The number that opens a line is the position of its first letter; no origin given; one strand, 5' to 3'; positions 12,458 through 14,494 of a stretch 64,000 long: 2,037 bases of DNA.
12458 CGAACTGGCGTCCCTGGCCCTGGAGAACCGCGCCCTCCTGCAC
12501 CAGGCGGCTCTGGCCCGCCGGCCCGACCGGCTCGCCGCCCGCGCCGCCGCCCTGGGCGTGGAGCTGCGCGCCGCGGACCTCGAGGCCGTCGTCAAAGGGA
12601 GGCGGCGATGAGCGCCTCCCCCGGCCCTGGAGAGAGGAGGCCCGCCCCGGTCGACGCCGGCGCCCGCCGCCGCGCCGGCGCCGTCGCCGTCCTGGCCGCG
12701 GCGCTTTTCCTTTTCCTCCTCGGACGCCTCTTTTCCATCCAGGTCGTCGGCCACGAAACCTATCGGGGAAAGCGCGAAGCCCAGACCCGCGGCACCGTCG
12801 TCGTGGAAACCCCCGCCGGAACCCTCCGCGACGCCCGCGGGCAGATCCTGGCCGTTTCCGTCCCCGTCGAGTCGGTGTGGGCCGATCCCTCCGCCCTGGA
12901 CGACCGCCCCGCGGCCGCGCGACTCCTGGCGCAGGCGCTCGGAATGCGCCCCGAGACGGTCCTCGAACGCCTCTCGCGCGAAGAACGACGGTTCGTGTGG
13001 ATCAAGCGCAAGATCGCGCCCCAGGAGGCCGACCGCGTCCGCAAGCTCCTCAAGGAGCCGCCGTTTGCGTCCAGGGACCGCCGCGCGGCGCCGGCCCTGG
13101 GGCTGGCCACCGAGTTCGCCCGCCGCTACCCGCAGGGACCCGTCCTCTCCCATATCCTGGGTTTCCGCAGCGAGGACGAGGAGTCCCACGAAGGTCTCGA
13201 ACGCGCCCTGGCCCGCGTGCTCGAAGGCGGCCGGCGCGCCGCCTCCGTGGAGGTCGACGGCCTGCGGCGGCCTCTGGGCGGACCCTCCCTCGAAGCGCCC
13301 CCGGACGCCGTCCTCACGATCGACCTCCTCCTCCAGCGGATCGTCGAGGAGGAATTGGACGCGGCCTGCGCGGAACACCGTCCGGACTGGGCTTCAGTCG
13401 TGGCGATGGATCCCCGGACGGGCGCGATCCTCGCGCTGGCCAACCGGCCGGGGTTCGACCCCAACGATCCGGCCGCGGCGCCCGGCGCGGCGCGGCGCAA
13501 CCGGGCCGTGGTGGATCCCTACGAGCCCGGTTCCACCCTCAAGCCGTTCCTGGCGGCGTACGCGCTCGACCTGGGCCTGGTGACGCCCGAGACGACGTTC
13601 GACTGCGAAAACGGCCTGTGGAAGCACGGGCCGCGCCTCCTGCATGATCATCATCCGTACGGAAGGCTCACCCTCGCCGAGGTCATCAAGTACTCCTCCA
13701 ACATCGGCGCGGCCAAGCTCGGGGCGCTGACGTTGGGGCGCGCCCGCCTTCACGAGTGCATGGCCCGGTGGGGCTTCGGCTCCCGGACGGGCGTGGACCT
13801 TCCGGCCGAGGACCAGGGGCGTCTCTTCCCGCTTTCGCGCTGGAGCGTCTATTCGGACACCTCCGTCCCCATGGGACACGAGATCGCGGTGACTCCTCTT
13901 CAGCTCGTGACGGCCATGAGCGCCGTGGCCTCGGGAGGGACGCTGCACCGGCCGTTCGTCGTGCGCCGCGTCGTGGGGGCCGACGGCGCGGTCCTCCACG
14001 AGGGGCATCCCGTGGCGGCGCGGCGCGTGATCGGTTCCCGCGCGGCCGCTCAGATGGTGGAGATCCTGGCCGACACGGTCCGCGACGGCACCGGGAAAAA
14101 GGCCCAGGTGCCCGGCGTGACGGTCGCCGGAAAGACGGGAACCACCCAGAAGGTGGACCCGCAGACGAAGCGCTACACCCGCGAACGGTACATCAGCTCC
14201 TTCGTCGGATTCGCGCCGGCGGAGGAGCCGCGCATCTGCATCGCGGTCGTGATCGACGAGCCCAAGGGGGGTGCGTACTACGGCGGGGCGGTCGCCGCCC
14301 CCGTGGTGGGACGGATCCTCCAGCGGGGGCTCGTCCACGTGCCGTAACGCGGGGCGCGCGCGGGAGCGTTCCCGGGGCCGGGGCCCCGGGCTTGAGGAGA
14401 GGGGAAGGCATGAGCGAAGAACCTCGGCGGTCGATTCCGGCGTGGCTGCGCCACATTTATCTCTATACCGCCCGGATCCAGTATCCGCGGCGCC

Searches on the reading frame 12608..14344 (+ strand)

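Call 68: search_protein_families(library=pfam, proteins=[window:12608-14344:+])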
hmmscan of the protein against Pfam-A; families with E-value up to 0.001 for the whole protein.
window:12608-14344:+ (579 aa): 3 families
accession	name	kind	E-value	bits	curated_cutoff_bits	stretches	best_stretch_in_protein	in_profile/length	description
PF00905.27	Transpeptidase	-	1e-74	251.9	22.1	1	263-572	2-299/299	Penicillin binding protein transpeptidase domain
PF03717.20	PBP_dimer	-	7.2e-09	36.8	24.4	1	71-199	7-133/180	Penicillin-binding Protein dimerisation domain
PF21922.1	PBP_dimer_2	-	4.7e-05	24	27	1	168-211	21-63/83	Penicillin binding protein A dimerisation domain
